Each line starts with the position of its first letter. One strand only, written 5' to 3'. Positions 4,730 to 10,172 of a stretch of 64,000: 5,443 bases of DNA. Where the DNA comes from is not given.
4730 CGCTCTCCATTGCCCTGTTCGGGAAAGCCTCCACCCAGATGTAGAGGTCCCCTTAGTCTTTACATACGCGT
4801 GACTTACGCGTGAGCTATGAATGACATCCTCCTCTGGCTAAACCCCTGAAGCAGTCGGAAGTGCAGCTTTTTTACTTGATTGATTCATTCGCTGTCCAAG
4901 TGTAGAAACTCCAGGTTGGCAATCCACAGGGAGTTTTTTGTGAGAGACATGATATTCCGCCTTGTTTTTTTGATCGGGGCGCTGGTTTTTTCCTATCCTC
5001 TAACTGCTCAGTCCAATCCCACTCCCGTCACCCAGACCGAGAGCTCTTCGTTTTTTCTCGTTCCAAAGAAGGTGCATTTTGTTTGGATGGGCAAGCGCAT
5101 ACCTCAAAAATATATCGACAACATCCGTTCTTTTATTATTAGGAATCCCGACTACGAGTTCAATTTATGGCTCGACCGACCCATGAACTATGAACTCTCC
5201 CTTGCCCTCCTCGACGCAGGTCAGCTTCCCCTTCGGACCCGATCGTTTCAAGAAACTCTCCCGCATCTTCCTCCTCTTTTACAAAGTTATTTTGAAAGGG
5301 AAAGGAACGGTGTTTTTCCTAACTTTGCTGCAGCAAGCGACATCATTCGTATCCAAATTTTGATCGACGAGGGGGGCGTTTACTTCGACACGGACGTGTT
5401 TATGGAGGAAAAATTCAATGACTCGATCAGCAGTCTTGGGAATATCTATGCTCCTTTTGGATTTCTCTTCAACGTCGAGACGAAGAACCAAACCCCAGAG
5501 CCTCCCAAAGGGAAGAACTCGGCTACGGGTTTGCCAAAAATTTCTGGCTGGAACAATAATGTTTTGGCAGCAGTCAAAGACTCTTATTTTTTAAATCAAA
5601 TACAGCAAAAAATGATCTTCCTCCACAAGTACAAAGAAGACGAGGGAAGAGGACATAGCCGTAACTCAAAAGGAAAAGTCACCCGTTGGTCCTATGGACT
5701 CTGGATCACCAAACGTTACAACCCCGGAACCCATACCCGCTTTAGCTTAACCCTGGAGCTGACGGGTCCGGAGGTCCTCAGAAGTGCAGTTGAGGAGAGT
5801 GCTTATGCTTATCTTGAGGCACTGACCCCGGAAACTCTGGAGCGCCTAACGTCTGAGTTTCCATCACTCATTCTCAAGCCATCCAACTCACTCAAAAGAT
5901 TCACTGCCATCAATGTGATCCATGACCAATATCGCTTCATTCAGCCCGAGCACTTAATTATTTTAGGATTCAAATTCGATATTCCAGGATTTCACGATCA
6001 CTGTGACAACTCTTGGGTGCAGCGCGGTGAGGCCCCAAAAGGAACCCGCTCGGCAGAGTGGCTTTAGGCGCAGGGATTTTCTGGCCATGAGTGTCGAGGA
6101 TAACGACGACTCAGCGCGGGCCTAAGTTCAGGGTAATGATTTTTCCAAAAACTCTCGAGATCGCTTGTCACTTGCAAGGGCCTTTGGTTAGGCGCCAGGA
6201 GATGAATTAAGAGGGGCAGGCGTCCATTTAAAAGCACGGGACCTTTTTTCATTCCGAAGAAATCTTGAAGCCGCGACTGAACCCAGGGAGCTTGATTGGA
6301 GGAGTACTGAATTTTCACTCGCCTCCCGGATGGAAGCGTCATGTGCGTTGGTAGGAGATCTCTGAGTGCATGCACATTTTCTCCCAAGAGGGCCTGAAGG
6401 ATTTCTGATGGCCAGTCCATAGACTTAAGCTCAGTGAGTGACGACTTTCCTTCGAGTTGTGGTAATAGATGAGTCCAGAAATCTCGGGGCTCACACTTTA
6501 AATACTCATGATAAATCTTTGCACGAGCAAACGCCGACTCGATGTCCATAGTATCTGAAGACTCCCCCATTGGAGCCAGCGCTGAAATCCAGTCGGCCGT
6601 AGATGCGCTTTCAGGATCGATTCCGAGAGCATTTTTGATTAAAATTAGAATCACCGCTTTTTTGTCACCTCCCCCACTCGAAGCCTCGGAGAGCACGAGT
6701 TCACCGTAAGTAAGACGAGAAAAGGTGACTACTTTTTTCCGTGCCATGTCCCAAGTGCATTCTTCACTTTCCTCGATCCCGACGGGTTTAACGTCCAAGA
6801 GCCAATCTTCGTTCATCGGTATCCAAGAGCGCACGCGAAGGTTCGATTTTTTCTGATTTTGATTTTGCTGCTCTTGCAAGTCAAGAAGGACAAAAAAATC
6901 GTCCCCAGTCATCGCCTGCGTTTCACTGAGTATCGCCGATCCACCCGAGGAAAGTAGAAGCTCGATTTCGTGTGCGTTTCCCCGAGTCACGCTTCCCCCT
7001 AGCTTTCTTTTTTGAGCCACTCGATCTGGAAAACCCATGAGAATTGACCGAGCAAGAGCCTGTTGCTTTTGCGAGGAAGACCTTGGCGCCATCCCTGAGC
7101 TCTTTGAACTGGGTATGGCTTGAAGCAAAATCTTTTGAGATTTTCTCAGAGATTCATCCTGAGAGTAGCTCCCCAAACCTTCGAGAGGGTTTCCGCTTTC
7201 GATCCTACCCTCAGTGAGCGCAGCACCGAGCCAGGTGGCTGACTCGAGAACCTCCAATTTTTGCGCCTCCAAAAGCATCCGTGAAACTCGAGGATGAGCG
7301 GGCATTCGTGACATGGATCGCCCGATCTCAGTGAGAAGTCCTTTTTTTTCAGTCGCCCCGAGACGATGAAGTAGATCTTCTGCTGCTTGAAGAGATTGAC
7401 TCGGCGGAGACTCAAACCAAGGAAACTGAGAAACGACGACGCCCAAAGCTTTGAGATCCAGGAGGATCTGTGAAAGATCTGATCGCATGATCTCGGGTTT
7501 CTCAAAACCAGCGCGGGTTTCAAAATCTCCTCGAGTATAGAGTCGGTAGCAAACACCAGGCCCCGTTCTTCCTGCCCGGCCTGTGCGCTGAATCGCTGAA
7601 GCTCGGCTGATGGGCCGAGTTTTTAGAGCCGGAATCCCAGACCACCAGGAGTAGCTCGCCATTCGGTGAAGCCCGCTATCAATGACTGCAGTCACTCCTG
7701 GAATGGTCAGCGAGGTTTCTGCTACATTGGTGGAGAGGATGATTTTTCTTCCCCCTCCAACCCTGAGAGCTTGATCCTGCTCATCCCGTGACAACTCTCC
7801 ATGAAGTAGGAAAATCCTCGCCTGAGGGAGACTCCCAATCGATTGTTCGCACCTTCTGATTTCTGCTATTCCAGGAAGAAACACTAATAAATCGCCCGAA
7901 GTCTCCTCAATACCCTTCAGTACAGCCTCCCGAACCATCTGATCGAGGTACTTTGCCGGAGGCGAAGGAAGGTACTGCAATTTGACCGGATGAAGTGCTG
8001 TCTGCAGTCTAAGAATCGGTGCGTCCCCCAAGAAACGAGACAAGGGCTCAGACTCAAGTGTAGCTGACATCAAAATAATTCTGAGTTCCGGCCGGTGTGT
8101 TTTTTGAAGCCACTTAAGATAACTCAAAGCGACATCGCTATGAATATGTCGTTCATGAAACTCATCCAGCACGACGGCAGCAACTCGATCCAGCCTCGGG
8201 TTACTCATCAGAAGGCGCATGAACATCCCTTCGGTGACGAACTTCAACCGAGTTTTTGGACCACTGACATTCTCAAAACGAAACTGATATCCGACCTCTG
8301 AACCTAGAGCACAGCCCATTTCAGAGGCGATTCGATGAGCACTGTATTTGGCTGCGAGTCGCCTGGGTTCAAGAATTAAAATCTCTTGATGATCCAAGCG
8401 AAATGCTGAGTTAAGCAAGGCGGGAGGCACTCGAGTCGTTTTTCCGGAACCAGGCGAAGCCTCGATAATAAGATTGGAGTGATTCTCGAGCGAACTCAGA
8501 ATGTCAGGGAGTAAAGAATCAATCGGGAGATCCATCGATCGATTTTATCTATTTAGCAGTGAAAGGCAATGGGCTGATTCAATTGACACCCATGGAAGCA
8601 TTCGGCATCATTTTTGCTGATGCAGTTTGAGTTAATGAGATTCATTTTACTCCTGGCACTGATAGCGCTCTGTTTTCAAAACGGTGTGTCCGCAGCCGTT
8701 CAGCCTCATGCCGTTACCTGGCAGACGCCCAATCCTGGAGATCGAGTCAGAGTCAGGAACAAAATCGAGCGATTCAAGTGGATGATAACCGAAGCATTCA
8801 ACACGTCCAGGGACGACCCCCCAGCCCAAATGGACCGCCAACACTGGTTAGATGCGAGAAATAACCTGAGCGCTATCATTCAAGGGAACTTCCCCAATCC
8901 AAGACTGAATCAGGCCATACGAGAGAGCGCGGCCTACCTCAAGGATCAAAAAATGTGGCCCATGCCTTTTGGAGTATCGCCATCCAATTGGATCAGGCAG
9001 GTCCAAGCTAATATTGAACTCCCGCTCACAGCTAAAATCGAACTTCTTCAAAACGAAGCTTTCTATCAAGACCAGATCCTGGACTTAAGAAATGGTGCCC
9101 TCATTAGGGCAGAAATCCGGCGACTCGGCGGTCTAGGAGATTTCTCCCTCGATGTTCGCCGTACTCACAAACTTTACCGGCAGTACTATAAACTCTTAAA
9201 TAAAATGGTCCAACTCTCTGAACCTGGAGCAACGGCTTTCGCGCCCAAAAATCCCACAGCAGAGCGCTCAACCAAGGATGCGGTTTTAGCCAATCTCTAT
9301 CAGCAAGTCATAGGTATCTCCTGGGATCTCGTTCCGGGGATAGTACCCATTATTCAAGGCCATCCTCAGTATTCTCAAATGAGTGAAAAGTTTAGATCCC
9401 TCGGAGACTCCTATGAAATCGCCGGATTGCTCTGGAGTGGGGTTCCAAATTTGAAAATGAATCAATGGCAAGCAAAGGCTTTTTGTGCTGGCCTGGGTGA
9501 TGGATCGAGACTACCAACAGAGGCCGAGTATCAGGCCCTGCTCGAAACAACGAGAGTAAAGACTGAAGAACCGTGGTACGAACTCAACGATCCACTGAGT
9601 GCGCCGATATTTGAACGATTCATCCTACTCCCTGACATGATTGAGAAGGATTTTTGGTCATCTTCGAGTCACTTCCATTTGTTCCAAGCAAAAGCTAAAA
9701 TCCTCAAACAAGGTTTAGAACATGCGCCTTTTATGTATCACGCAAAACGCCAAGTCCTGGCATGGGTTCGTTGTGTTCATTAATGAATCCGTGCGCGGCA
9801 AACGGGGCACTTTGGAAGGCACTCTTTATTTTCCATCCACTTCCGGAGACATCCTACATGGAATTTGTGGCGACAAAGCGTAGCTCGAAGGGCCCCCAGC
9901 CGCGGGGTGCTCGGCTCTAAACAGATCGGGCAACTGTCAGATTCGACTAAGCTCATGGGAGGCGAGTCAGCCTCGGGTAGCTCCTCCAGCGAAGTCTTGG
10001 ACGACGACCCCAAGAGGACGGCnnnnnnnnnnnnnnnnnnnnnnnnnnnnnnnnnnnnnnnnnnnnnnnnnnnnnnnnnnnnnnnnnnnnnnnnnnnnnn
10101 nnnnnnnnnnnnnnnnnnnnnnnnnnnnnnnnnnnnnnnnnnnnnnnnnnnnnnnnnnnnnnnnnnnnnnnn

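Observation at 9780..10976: Bacterial secreted protein ending in a canonical eukaryotic RING-H2 finger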

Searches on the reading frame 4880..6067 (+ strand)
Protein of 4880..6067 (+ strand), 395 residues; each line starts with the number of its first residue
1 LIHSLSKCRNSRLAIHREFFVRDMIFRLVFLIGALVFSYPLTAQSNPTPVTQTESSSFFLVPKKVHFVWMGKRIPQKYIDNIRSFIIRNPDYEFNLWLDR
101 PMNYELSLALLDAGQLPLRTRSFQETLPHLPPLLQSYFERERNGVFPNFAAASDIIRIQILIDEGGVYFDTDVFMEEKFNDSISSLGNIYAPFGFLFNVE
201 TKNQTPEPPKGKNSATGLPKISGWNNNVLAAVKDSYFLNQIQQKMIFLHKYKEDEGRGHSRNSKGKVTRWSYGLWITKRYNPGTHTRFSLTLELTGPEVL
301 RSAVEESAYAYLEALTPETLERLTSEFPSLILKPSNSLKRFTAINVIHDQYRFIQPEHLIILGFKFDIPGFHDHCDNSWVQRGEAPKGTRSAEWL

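Call 12: search_protein_families(library=pfam, proteins=[window:4880-6067:+], max_evalue=0.001)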
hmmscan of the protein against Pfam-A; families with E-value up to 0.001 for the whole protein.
window:4880-6067:+ (395 aa): 4 families
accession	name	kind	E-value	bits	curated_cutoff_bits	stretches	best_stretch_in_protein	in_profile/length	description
PF12919.13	TcdA_TcdB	-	5.3e-16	59.3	23.6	2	148-173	169-194/382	TcdA/TcdB catalytic glycosyltransferase domain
PF04488.21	Gly_transf_sug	-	1.6e-11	45.2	23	1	75-182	1-86/93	Glycosyltransferase sugar-binding region containing DXD motif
PF16849.11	Glyco_transf_88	-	3.5e-05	23.4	27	1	110-199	81-161/423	Glycosyltransferase family 88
PF05704.18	Caps_synth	-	0.00011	22.2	24.5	1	143-190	105-146/278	Capsular polysaccharide synthesis protein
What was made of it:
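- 4949..6067 (+): DXD glycosyltransferase related to SetA, TcdA and TcdB, with an N-terminal signal peptide. It is a second gene of eukaryote-targeting type, 4 kb away. Contextual, not shown to act together with the RING protein. Pfam TcdA_TcdB 59.3 bits and Gly_transf_sug 45.2 bits (call 12).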

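Call 35: search_protein_families(library=ncbifam, proteins=[window:4880-6067:+], max_evalue=0.01)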
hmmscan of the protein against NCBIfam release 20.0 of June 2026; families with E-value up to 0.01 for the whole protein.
window:4880-6067:+ (395 aa): 1 family
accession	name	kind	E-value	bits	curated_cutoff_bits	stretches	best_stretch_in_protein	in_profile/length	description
NF033479.0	Efa1_rel_toxin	subfamily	0.0018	15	4000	0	148-174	481-507/3223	LifA/Efa1-related large cytotoxin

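Call 69: search_solved_structures(query=window:4880-6067:+, max_evalue=1)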
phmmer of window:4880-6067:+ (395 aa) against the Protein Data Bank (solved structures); distinct sequences matched with E-value up to 1: 48.
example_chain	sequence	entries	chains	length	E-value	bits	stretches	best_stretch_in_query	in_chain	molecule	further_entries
8x4j_A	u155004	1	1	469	1.5e-17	66.8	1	61-198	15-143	Subversion of eukaryotic traffic protein A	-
8x4k_A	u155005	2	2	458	2e-17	66.4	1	61-198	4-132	Subversion of eukaryotic traffic protein A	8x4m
9bon_A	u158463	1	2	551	1.9e-07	33.6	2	54-118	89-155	TpeL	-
6rtg_A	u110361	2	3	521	6.7e-07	31.7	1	133-174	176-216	RTX toxin and Ca2+-binding protein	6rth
5vqm_A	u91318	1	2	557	4.7e-06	28.9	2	148-174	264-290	Toxin B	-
2vkd_A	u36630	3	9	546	1.3e-05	27.5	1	148-174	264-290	CYTOTOXIN L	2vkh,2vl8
7u2p_A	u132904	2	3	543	1.8e-05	27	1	55-101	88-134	Glucosyltransferase TcdA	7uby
4dmv_A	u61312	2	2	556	1.9e-05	26.9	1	55-101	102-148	Toxin A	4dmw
3srz_A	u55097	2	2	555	1.9e-05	26.9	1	55-101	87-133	Toxin A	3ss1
5uqk_A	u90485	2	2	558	1.9e-05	26.9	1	55-101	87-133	Toxin A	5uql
6oq8_A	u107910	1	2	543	2e-05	26.9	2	48-100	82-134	Toxin B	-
7so7_A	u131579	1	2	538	2.1e-05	26.8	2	48-100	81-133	Toxin B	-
10oh_A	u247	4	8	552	2.1e-05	26.8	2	48-100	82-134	Toxin B | Glucosyltransferase TcdB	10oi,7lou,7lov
7so5_A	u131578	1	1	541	2.1e-05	26.8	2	48-100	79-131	Toxin B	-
5uqm_A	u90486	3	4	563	2.2e-05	26.8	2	48-100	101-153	Toxin B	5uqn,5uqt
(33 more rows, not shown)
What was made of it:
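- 4949..6067 (+): Best solved relative is Legionella SetA at E=1.5e-17, then TpeL and TcdB (call 69).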

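Call 82: search_protein_families(library=padloc, proteins=[window:4880-6067:+], max_evalue=0.01)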
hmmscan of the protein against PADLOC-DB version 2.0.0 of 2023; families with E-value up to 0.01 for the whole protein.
window:4880-6067:+ (395 aa): 0 families

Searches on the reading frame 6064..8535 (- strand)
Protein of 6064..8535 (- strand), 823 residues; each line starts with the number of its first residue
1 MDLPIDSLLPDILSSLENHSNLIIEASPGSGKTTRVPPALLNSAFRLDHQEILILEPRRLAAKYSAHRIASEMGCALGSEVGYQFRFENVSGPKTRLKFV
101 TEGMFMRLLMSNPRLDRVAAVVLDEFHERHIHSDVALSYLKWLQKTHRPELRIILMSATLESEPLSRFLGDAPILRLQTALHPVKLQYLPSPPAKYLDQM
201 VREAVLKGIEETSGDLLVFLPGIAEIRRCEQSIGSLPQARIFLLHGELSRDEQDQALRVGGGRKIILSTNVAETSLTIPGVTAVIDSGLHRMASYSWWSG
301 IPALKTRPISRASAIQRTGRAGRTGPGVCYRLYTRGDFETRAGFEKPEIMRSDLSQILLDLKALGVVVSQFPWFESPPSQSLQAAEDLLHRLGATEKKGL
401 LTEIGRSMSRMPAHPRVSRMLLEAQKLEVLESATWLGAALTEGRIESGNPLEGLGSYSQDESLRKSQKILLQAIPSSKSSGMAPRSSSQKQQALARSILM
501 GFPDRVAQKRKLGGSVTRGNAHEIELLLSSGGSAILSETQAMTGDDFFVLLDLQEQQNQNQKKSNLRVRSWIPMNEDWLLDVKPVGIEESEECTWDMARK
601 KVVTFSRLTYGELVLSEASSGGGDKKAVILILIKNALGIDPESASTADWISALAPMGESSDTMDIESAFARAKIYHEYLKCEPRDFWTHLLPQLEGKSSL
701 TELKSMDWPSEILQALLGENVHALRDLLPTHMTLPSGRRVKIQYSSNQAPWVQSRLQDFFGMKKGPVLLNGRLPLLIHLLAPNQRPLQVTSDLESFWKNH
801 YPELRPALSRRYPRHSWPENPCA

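Call 16: find_related_loci(query=window:6064-8535:-, collection=genome_contigs, flank=10000)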
Query window:6064-8535:- (823 aa) in genome_contigs; peptide patterns used: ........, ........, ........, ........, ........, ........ (x = any residue, [..] = any of these).
51 stretches matched a pattern; 13 encode a relative of the query (tblastn E <= 1e-3); 13 distinct loci.
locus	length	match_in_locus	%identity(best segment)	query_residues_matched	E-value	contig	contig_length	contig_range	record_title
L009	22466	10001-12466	74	1-821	0e+0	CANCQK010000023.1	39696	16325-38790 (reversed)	MAG: Bdellovibrionales bacterium isolate JR-MC-I-240519-274 genome assembly, contig: JR-MC-I-240519-C1555, whole genome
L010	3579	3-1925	77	182-821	0e+0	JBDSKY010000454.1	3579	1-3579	MAG: Bdellovibrionia bacterium isolate cluster1_bin.357 k127_8289279, whole genome shotgun sequence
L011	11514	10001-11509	74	1-502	0e+0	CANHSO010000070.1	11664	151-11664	MAG: Bacteriovoracaceae bacterium isolate RE-26jul17-183 genome assembly, contig: RE-26jul17-C9243, whole genome shotgun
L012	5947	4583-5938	79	1-452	0e+0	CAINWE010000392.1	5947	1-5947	MAG: Oligoflexia bacterium isolate VK_bin-2343 genome assembly, contig: bin-2343:392/498, whole genome shotgun sequence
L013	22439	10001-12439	44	1-821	0e+0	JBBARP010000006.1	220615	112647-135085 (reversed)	MAG: Bdellovibrionia bacterium isolate EUL_222 ctg6-EUL_222, whole genome shotgun sequence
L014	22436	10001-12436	43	3-821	0e+0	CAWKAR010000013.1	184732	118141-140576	MAG: candidate division FCPU426 bacterium isolate MFD03726.bin.1.149 genome assembly, contig: contig_23525, whole genome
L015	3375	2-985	74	494-821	3e-170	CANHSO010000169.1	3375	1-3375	MAG: Bacteriovoracaceae bacterium isolate RE-26jul17-183 genome assembly, contig: RE-26jul17-C68834, whole genome shotgu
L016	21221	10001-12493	41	3-821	0e+0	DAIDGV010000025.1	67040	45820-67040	MAG TPA_asm: candidate division FCPU426 bacterium isolate clean3 k141_772962, whole genome shotgun sequence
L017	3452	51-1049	73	489-821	2e-168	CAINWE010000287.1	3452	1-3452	MAG: Oligoflexia bacterium isolate VK_bin-2343 genome assembly, contig: bin-2343:287/498, whole genome shotgun sequence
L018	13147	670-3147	41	1-821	2e-175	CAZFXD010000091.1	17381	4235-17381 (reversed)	MAG TPA_asm: uncultured Myxococcaceae bacterium isolate SRP189682_co2_13 genome assembly, contig: NODE_5127_length_17381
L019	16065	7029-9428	43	3-821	0e+0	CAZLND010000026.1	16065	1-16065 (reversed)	MAG TPA_asm: uncultured bacterium isolate binchicken_co50_333 genome assembly, contig: NODE_4151_length_16065_cov_4.9175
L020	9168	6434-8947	52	3-820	0e+0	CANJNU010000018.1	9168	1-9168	MAG: Bacteriovoracaceae bacterium isolate RH-23may17-4 genome assembly, contig: RH-23may17-C61599, whole genome shotgun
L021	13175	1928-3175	36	399-821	2e-69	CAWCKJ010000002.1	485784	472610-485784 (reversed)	MAG: candidate division FCPU426 bacterium isolate MFD01231.bin.1.41 genome assembly, contig: contig_14848, whole genome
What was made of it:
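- The neighbouring HrpB is 74-79% identical to HrpB of Bdellovibrionota MAGs (call 16).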

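Call 82: search_protein_families(library=padloc, proteins=[window:6064-8535:-], max_evalue=0.01)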
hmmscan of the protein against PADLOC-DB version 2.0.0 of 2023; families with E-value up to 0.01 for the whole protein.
window:6064-8535:- (823 aa): 1 family
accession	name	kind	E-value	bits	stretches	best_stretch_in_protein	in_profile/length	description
PDLC01767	Cas3e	-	0.005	13.4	0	120-276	329-492/680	-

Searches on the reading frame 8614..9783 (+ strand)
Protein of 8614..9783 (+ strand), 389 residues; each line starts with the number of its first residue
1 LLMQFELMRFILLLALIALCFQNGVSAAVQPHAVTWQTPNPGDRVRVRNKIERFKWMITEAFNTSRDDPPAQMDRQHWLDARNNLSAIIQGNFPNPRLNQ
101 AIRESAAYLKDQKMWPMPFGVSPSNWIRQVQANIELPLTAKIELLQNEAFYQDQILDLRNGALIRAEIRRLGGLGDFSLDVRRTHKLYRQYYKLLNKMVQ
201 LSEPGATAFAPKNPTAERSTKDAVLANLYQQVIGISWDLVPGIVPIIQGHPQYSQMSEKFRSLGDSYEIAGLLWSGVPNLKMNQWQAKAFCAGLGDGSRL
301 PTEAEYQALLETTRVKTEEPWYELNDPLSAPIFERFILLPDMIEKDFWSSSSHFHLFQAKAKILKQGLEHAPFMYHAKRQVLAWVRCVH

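Call 3: search_protein_families(library=pfam, proteins=[window:8614-9783:+], max_evalue=0.1)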
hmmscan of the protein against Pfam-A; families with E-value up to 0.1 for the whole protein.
window:8614-9783:+ (389 aa): 2 families
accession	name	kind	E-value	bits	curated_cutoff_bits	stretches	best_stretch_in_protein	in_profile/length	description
PF07603.17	Lcl_C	-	0.013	16.2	34.9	1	271-354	9-86/117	Lcl C-terminal domain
PF03781.23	FGE-sulfatase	-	0.028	14.5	23.3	1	278-324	92-136/255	Sulfatase-modifying factor enzyme 1-like domain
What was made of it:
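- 8614..9783 (+): Convergent neighbour overlapping by 4 bp: a 389-aa signal-peptide protein with faint Lcl_C / FGE-sulfatase-like C-terminus. Paralogs of it recur near RING paralogs in a sister genome, so a link is possible. Pfam hits are faint (call 3).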

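Call 35: search_protein_families(library=ncbifam, proteins=[window:8614-9783:+], max_evalue=0.01)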
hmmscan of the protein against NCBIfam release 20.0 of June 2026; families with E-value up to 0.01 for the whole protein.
window:8614-9783:+ (389 aa): 0 families

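Call 82: search_protein_families(library=padloc, proteins=[window:8614-9783:+], max_evalue=0.01)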
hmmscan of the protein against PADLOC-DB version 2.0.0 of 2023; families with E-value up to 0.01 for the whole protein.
window:8614-9783:+ (389 aa): 0 families

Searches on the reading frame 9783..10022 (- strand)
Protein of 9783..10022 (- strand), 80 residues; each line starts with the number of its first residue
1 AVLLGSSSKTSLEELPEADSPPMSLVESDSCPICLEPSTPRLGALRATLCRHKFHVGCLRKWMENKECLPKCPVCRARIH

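Call 24: find_homologous_proteins(query=window:9783-10022:-, max_evalue=10)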
Query window:9783-10022:-: no candidate shares three 5-residue words with the query. No homologue found.
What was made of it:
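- Tried and rejected: It found no candidates (call 24), so one search was wasted.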

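Call 63: predict_structure(alignment_id=A4)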
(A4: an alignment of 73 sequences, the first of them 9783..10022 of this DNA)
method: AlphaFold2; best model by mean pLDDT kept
length: 80 residues; sequences in the alignment: 73
mean_pLDDT: 79.0   pTM: 0.54
mean pLDDT of the five models: 79.0, 78.6, 77.4, 71.3, 68.8
residues with pLDDT >= 90: 33; 70-90: 18; 50-70: 29; < 50: 0
segments of 3 or more residues with pLDDT < 50: none
pLDDT, mean of each block of 10 residues (from residue 1): 54 67 66 90 90 93 83 90
secondary structure, 60 per line:
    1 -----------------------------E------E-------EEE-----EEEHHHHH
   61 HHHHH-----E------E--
elements in order: E45-47 E53-55 H56-65
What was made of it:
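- AlphaFold2 on a 73-sequence alignment gives pLDDT about 90 over residues 349-398, with a beta-hairpin followed by a helix (call 63).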

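Call 65: fold_search(model_id=the predicted structure, library=pdb)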
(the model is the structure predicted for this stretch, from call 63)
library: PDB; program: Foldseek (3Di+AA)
matches with E <= 10: 531; with E <= 0.001: 0
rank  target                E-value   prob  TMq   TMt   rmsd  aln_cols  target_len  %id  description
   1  5jg6_D                3.4e-03  1.00  0.58  0.70   2.6        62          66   24  APC11-Ubv shows role of noncovalent RING-Ubiquitin interactions in processive multiubiquitination and Ubiquitin chain  (released 2016-06-15)
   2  6f98_MODEL_1_A        3.4e-03  1.00  0.52  0.53   8.6        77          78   22  Solution structure of the RING domain of the E3 ubiquitin ligase HRD1 (released 2019-01-30)
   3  6fga_D                3.7e-03  1.00  0.52  0.58   2.2        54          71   31  Crystal structure of TRIM21 E3 ligase, RING domain in complex with its cognate E2 conjugating enzyme UBE2E1 (released 2019-06-12)
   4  5jg6_A                6.4e-03  1.00  0.57  0.73   2.5        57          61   28  APC11-Ubv shows role of noncovalent RING-Ubiquitin interactions in processive multiubiquitination and Ubiquitin chain  (released 2016-06-15)
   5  8gbq_B                6.4e-03  1.00  0.51  0.45   1.9        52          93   33  Structure of RNF125 in complex with UbcH5b (released 2023-07-19)
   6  5d0i_B                6.4e-03  1.00  0.50  0.74   1.9        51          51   33  Structure of RING finger protein 165 (released 2015-12-09)
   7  5din_A                6.4e-03  1.00  0.51  0.35   2.0        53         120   34  Structural Basis for the Indispensable Role of a Unique Zinc Finger Motif in LNX2 Ubiquitination (released 2015-10-14)
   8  2lxh_MODEL_1_C        6.4e-03  1.00  0.49  0.65   2.6        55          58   36  NMR structure of the RING domain in ubiquitin ligase gp78 (released 2013-08-28)
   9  5lg0_MODEL_1_A        6.4e-03  1.00  0.49  0.56  13.0        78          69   23  Solution NMR structure of Tryptophan to Alanine mutant of Arkadia RING domain. (released 2017-06-28)
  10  3ng2_B                6.8e-03  1.00  0.52  0.61   2.0        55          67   33  Crystal structure of the RNF4 ring domain dimer (released 2010-10-06)
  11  6a3z_MODEL_1_A        7.8e-03  1.00  0.52  0.71   4.6        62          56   31  Zinc finger domain from the HRD1 Protein (released 2019-06-19)
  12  8grm_N                7.8e-03  1.00  0.52  0.42  10.4        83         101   23  Cryo-EM structure of PRC1 bound to H2AK119-UbcH5b-Ub nucleosome (released 2023-04-12)
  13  4s3o_E                8.3e-03  1.00  0.51  0.42   7.4        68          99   28  PCGF5-RING1B-UbcH5c complex (released 2015-07-15)
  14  6wi7                  8.3e-03  1.00  0.46  0.20   4.9        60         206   27  RING1B-BMI1 fusion in closed conformation (released 2021-04-14)
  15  8pkp_C                8.9e-03  1.00  0.55  0.53   2.2        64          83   25  Cryo-EM structure of the apo Anaphase-promoting complex/cyclosome (APC/C) at 3.2 Angstrom resolution (released 2023-07-19)
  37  7bvw_B                1.4e-02  1.00  0.47  0.50   2.7        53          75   34  Crystal structure of the RING-H2 domain of Arabidopsis RMR1 (released 2021-04-14)
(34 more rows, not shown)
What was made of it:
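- On RING-H2 finger (Pfam zf-RING_2, PF13639): The fold is met in prediction: pLDDT about 90, a beta-hairpin plus helix, and the top 50 PDB matches are all RING E3 domains at about 2 A rmsd (calls 63, 65).
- The top 50 Foldseek PDB matches are all RING E3 domains, at about 2 A rmsd over 51-62 columns (call 65).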
